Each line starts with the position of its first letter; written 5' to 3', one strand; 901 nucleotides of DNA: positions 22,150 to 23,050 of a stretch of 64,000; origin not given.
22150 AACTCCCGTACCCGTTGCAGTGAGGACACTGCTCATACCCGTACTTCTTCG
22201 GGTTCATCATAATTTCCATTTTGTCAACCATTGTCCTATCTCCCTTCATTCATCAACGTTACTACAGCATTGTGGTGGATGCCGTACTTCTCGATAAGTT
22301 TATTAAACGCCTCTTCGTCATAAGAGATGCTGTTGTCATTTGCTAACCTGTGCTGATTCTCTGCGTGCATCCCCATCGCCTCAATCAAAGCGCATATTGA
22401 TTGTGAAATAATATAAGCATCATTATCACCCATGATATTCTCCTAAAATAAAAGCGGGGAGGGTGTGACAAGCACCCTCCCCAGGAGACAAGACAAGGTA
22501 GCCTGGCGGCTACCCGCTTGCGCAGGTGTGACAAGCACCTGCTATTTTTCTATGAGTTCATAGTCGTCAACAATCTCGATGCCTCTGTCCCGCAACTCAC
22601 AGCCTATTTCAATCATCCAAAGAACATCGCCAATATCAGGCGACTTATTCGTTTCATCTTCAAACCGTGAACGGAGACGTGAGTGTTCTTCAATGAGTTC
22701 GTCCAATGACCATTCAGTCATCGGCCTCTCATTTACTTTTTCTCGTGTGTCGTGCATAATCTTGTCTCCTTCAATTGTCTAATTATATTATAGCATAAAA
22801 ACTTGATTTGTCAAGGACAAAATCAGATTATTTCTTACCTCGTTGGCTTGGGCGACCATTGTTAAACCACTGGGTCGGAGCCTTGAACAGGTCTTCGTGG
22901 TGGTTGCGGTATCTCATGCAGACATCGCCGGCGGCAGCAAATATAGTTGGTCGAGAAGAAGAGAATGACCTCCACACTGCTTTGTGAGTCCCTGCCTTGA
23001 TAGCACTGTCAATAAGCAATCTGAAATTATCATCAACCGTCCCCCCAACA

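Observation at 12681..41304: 3' UTR hairpins display sequences complementary to the phage's own RBS leaders, and the anti-leader tracks the local leader type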

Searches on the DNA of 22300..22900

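Call 90: search_rna_families(source=window, start=22300, end=22900, threshold=evalue, max_evalue=1)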
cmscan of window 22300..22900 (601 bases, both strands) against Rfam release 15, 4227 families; matches with E-value up to 1: 1.
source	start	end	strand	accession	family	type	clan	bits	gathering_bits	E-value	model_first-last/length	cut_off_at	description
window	22448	22482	-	RF01257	snR31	Gene; snRNA; snoRNA; HACA-box;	CL00026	16.9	45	0.65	150-184/223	no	Small nucleolar RNA snR31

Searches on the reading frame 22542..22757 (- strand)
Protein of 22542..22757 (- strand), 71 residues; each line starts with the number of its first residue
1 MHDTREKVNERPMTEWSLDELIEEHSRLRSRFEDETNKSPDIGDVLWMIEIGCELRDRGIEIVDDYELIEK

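Call 48: find_homologous_proteins(query=window:22542-22757:-)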
Query window:22542-22757:- (71 aa): 5 proteins with E <= 0.001 among 5 candidates.
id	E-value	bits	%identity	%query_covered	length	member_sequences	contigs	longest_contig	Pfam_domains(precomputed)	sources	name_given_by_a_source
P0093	8.4e-40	152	100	100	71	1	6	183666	-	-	-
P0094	6.4e-27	111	70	100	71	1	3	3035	-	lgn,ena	-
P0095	9.1e-27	110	70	100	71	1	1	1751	-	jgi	-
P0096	1.3e-26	110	69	100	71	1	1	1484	-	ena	-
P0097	2.0e-23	100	70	97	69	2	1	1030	-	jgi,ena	-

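Call 49: find_encoding_contigs(protein=P0094, flank=5000, max_places=3)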
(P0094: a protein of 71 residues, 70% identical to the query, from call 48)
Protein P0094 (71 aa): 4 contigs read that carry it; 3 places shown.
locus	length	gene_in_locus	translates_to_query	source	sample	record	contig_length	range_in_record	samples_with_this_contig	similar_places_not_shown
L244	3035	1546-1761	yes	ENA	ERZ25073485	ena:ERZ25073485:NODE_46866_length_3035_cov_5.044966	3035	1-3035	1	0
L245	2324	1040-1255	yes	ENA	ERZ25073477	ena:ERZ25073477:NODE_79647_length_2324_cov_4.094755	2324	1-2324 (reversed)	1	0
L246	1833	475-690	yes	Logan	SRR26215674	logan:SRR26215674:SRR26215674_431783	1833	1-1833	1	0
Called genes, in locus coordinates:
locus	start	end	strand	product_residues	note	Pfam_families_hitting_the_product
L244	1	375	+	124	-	?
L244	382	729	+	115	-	-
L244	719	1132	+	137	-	-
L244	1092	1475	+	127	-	-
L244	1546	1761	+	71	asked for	-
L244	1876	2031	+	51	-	-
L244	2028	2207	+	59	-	-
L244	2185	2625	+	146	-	-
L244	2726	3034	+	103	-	?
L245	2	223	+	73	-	?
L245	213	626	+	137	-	-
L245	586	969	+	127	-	-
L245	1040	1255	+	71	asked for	-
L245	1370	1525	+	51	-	-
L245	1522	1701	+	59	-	-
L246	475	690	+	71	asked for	-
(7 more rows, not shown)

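Call 50: find_encoding_contigs(protein=P0095, flank=5000, max_places=3)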
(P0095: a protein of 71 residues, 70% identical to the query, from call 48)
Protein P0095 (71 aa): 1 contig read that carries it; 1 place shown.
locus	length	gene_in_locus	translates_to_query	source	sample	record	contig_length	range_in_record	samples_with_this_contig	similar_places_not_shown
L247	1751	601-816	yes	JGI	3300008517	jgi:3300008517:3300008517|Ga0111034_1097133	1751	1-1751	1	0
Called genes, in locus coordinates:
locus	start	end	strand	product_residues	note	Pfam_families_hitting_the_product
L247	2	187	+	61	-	?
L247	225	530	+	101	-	-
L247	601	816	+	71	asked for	-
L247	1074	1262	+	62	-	-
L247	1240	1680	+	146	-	-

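Call 56: find_encoding_contigs(protein=P0097, flank=3000, max_places=2)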
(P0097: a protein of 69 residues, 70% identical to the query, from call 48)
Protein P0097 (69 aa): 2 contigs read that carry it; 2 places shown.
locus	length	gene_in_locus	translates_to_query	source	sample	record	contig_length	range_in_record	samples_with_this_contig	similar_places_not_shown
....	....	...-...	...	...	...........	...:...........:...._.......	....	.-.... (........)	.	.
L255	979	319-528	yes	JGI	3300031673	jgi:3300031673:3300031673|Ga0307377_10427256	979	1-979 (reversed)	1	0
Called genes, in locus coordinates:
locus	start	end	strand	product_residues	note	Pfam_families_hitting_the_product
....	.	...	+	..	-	?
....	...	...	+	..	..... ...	-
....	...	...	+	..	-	-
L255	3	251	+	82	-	?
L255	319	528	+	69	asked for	-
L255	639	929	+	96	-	-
